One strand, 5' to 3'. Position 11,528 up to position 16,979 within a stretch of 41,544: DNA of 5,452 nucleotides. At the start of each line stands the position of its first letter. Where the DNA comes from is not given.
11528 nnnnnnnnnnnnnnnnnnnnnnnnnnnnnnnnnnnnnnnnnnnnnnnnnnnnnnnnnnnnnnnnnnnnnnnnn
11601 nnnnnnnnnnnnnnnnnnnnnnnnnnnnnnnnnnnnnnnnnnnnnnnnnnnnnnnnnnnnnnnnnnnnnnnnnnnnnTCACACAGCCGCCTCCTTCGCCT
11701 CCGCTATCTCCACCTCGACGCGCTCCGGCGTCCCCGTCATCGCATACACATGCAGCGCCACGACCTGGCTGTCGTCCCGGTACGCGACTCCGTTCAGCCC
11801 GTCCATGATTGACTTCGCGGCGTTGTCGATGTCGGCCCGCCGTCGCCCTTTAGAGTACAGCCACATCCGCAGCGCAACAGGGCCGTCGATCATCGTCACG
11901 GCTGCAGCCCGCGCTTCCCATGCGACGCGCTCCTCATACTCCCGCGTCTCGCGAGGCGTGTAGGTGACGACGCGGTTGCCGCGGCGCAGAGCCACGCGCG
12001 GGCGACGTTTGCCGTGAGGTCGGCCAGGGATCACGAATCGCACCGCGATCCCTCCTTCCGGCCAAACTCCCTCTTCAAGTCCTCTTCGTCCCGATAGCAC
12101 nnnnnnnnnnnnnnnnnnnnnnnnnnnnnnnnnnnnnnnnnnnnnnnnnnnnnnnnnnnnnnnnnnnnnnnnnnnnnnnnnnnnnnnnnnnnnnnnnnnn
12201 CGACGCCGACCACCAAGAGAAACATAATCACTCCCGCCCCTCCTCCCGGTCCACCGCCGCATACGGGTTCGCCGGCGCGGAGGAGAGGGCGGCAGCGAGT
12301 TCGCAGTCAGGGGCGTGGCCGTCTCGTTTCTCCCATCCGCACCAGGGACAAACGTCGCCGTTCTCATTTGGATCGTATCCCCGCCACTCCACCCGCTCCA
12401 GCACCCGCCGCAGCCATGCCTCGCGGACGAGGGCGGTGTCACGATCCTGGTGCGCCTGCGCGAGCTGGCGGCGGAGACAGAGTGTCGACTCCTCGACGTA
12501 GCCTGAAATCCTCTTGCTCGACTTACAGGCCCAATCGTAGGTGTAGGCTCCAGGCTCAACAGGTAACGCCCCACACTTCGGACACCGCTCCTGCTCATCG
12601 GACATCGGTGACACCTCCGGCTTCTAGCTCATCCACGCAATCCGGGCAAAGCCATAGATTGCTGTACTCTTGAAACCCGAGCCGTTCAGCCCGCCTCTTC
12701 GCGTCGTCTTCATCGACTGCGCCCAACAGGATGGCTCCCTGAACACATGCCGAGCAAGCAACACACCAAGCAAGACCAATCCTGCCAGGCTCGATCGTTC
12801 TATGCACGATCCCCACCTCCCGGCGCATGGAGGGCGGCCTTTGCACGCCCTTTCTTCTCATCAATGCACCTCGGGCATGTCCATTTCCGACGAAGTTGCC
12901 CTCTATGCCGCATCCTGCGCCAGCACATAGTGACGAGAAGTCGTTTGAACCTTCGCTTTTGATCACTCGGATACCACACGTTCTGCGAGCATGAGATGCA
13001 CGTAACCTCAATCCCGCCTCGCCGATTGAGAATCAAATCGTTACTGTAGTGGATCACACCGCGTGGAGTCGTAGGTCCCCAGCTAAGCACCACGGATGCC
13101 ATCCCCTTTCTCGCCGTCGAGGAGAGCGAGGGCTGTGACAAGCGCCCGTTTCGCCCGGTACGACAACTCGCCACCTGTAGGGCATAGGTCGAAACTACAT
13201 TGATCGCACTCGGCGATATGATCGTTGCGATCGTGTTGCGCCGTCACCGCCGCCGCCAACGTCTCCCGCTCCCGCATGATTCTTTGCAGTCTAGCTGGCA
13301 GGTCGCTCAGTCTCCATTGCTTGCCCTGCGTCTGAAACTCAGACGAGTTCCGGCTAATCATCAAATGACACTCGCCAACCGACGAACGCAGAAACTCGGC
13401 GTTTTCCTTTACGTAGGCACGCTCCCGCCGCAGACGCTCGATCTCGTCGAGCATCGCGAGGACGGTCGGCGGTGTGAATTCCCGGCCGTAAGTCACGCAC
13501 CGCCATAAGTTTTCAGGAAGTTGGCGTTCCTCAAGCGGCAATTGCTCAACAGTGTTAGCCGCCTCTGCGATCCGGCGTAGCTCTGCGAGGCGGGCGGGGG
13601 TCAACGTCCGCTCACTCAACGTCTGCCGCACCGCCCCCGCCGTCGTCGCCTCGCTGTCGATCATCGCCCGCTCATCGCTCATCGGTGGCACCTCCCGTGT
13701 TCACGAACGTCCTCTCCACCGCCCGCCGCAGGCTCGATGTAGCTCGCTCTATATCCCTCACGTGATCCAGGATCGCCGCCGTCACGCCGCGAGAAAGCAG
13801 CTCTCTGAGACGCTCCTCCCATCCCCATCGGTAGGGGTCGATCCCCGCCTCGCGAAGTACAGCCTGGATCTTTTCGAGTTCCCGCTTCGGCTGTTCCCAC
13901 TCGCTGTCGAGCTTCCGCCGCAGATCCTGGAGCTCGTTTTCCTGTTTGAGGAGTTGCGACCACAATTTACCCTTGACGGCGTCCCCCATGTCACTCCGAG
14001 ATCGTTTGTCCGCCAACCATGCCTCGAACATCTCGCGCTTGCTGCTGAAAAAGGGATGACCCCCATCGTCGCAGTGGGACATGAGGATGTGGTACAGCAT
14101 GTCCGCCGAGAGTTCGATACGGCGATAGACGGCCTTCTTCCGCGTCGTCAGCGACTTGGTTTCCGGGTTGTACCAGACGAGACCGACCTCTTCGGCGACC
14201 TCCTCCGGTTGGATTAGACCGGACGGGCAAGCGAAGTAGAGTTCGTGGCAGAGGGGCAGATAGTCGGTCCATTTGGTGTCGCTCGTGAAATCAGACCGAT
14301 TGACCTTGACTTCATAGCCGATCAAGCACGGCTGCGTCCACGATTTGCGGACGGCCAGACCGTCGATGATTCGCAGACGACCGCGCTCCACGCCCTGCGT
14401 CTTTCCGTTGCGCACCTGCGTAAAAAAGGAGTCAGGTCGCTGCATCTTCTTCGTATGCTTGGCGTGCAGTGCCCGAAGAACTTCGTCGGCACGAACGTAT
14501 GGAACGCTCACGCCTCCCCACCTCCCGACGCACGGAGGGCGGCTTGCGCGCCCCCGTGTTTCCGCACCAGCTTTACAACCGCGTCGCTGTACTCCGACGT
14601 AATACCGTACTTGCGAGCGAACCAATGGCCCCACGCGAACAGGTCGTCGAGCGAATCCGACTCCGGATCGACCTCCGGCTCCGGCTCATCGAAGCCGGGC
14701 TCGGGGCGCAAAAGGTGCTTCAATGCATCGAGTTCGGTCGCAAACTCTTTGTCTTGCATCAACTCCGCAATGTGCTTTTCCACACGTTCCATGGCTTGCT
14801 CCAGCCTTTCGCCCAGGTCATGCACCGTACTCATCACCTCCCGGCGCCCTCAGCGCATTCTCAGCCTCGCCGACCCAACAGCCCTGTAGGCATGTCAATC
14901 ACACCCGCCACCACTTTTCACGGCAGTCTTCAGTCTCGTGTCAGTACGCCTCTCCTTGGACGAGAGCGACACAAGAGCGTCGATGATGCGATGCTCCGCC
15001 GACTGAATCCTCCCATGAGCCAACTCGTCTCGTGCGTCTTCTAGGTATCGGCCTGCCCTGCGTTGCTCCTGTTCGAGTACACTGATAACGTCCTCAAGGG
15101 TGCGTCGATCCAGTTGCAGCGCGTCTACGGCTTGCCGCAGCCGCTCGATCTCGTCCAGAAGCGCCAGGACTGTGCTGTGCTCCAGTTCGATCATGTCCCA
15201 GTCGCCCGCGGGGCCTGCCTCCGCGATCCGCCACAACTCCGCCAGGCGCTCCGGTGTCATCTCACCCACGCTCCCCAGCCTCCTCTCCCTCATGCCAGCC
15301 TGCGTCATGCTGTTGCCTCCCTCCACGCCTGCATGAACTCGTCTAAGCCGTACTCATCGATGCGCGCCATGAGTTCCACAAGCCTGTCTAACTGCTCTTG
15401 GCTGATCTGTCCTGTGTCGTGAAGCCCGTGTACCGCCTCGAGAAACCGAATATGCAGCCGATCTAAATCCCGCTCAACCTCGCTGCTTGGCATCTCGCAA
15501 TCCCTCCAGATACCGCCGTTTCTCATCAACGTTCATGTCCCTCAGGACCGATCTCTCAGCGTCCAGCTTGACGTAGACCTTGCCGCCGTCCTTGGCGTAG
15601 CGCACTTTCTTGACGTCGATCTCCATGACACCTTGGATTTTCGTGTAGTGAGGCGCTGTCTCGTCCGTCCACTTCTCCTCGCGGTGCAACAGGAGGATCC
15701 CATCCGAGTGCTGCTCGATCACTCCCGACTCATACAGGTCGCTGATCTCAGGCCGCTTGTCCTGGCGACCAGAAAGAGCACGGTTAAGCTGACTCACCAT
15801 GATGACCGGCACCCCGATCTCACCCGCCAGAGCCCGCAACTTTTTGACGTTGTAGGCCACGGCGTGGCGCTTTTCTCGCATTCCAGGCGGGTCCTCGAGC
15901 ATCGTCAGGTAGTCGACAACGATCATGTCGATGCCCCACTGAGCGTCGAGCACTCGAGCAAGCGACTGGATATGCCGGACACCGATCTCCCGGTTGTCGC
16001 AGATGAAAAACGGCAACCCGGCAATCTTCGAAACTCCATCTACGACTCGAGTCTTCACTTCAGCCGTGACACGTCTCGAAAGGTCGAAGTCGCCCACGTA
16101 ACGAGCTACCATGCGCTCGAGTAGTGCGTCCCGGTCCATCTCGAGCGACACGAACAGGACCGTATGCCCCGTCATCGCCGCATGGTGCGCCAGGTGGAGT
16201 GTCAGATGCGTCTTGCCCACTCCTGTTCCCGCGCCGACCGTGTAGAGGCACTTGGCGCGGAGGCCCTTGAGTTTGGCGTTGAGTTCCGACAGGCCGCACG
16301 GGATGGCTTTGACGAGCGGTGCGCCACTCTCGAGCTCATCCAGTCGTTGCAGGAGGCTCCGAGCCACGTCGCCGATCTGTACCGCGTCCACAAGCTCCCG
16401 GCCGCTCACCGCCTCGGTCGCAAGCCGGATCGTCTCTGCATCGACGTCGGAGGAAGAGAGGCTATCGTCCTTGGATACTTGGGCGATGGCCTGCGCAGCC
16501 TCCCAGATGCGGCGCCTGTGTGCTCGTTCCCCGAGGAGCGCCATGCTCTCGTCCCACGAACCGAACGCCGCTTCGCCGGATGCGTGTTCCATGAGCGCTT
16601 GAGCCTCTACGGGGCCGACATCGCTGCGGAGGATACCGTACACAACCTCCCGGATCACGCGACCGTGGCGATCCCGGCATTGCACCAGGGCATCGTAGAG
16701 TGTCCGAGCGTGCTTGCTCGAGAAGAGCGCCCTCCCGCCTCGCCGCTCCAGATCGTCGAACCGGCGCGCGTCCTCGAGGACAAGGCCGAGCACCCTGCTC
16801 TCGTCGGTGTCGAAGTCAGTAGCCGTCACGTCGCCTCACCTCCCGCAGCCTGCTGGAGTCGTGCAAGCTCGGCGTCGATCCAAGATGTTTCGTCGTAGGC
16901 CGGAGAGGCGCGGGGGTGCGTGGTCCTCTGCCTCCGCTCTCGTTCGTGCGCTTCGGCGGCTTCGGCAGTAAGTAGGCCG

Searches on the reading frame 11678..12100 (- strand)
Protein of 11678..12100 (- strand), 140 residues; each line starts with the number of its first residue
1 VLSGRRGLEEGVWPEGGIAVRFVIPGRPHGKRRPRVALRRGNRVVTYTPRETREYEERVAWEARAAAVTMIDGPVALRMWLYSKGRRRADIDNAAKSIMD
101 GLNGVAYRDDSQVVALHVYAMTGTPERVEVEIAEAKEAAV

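Call 8: search_protein_families(library=pfam, proteins=[window:11678-12100:-], max_evalue=0.1)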
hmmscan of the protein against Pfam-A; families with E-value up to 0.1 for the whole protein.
window:11678-12100:- (140 aa): 2 families
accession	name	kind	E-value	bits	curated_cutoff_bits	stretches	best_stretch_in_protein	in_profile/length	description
PF05866.16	RusA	-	3.2e-24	86.3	22.8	1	25-132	1-123/124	Endodeoxyribonuclease RusA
PF23639.1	DUF7146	-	0.03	15.1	27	1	44-107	38-103/105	Domain of unknown function (DUF7146)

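Call 9: search_protein_families(library=phrogs, proteins=[window:11678-12100:-], max_evalue=0.1)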
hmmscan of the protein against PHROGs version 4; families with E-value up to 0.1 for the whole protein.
window:11678-12100:- (140 aa): 7 families
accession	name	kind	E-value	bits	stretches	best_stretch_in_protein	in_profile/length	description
phrog_140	-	DNA, RNA and nucleotide metabolism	1.6e-28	100.8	1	20-137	39-170/219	RusA-like Holliday junction resolvase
phrog_34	-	DNA, RNA and nucleotide metabolism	1.3e-18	68.6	1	39-138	93-197/259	RusA-like Holliday junction resolvase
phrog_1532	-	unknown function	1.5e-07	32.1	1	72-138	7-75/80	-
phrog_3055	-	DNA, RNA and nucleotide metabolism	3.3e-05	24.4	1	87-118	160-191/233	RusA-like Holliday junction resolvase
phrog_38758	-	unknown function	0.00045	21.3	1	21-71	2-51/82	-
phrog_24390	-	unknown function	0.00073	20.8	1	87-135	10-58/62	-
phrog_11573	-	unknown function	0.0019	19.5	1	50-122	24-95/110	-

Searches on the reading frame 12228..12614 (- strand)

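Call 8: search_protein_families(library=pfam, proteins=[window:12228-12614:-], max_evalue=0.1)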
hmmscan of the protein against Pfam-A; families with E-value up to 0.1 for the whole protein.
window:12228-12614:- (128 aa): 5 families
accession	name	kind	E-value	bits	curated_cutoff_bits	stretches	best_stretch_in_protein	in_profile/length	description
PF13240.11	Zn_Ribbon_1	-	0.00072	19.7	25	0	3-16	8-21/23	zinc-ribbon domain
PF13248.11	Zn_ribbon_3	-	0.0028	17.5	27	1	10-23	4-16/26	zinc-ribbon domain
PF09723.15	Zn_ribbon_8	-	0.0058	17.1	34.4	0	2-18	19-36/41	Zinc ribbon domain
PF12773.13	DZR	-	0.025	15.2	27.3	0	8-17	24-33/45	Double zinc ribbon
PF20544.3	DUF6758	-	0.025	14.3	27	1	8-39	4-35/208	Family of unknown function (DUF6758)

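Call 9: search_protein_families(library=phrogs, proteins=[window:12228-12614:-], max_evalue=0.1)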
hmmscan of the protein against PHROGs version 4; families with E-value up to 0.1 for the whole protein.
window:12228-12614:- (128 aa): 2 families
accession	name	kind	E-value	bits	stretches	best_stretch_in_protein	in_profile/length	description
phrog_2451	-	unknown function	0.0027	18.1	1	89-114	21-47/56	-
phrog_22295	-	unknown function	0.079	13.8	1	65-93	47-74/79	-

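Call 70: search_protein_families(library=ncbifam, proteins=[window:12228-12614:-], max_evalue=1)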
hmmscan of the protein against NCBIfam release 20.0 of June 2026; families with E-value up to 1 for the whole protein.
window:12228-12614:- (128 aa): 4 families
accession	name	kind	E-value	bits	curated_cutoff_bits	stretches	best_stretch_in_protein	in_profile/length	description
NF049953.1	ribbon_DG_selen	exception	0.037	14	130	1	73-107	134-170/172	zinc ribbon-containing (seleno)protein DG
NF041911.1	HVO_0649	equivalog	0.078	12.9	70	0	5-20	19-34/65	HVO_0649 family zinc finger protein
TIGR02605.1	CxxC_CxxC_SSSS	subfamily_domain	0.15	12.2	31.3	1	1-16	18-34/52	FmdB family zinc ribbon protein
NF001605.0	PRK00398.1-2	equivalog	0.27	11.1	63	1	10-36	3-28/43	DNA-directed RNA polymerase subunit P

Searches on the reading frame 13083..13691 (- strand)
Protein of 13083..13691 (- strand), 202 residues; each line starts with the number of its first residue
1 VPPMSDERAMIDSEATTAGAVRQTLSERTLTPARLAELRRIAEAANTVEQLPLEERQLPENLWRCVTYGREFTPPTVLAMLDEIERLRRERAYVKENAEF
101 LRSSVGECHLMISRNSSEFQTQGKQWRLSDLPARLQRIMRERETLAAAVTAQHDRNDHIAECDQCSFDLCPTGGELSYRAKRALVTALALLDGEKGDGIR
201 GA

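Call 8: search_protein_families(library=pfam, proteins=[window:13083-13691:-], max_evalue=0.1)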
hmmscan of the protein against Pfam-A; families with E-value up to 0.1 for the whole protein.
window:13083-13691:- (202 aa): 1 family
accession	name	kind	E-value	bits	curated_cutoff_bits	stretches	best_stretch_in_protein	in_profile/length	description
PF13935.11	Ead_Ea22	-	0.00048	21.2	27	1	70-109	62-103/139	Ead/Ea22-like protein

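Call 9: search_protein_families(library=phrogs, proteins=[window:13083-13691:-], max_evalue=0.1)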
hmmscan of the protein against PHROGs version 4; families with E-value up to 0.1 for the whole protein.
window:13083-13691:- (202 aa): 5 families
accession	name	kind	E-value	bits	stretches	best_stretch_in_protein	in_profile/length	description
phrog_4029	-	unknown function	5.6e-09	37.5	1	36-166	5-131/144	-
phrog_250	-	unknown function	2.7e-05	24.5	1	37-107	79-154/367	-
phrog_368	-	unknown function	0.0029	18.6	1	70-98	63-91/239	-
phrog_1138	-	unknown function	0.0039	18.2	1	73-149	49-129/228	-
phrog_5585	-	unknown function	0.05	14.8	0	71-98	64-91/125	-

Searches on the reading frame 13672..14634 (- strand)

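Call 8: search_protein_families(library=pfam, proteins=[window:13672-14634:-], max_evalue=0.1)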
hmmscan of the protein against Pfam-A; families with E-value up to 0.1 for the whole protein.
window:13672-14634:- (320 aa): 2 families
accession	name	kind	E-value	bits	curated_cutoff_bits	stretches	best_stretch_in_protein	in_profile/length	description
PF06319.18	MmcB-like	-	3.4e-05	24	22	1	107-153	58-103/148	DNA repair protein MmcB-like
PF18052.6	Rx_N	-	0.045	14.3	27.7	1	223-263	8-44/93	Rx N-terminal domain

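Call 9: search_protein_families(library=phrogs, proteins=[window:13672-14634:-], max_evalue=0.1)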
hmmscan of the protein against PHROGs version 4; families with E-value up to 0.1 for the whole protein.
window:13672-14634:- (320 aa): 5 families
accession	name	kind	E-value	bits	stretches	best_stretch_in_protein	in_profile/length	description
phrog_5429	-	DNA, RNA and nucleotide metabolism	1.3e-24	88.1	1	47-172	4-136/176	DNA repair protein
phrog_2776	-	unknown function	8.4e-15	55.9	1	88-187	43-141/181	-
phrog_631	-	unknown function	2.6e-06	28.3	1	91-161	60-131/260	-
phrog_31448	-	unknown function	0.0018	18.1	1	104-135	367-398/458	-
phrog_14517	-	unknown function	0.035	14.6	1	102-163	58-124/296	-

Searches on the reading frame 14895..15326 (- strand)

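Call 125: search_protein_families(library=pfam, proteins=[window:14895-15326:-], max_evalue=0.01)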
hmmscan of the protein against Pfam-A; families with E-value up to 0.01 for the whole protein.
window:14895-15326:- (143 aa): 1 family
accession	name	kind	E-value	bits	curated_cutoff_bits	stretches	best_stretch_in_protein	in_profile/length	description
PF13935.11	Ead_Ea22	-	0.0049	17.9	27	1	50-106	66-126/139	Ead/Ea22-like protein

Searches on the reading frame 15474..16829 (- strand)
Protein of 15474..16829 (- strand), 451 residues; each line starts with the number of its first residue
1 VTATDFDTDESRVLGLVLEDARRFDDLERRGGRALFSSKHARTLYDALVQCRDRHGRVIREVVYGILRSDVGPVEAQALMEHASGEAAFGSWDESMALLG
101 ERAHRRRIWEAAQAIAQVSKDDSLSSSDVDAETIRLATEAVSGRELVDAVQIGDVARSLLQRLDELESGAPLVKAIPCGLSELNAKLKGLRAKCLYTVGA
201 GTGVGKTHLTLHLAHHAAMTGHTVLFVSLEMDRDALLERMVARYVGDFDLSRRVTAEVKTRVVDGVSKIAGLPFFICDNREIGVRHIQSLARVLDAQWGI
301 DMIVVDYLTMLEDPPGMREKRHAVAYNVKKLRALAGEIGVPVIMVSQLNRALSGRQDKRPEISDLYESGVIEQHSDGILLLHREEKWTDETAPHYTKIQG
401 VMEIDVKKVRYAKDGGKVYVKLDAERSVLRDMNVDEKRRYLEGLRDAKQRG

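Call 125: search_protein_families(library=pfam, proteins=[window:15474-16829:-], max_evalue=0.01)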
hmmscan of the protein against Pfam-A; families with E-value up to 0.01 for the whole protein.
window:15474-16829:- (451 aa): 5 families
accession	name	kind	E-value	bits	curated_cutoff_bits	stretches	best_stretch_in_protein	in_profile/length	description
PF03796.21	DnaB_C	-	3.3e-51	174.6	27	1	176-414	2-239/255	DnaB-like helicase C terminal domain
PF13481.12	AAA_25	-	1.7e-10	41.3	27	1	175-349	14-191/195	AAA domain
PF06745.19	ATPase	-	3.7e-06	26.9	26.6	1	177-399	2-195/231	KaiC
PF01656.29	CbiA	-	0.00039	20.8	25.4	1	198-272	4-78/125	CobQ/CobB/MinD/ParA nucleotide binding domain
PF01695.23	IstB_IS21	-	0.0022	18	24.1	1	201-230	100-129/238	IstB-like ATP binding protein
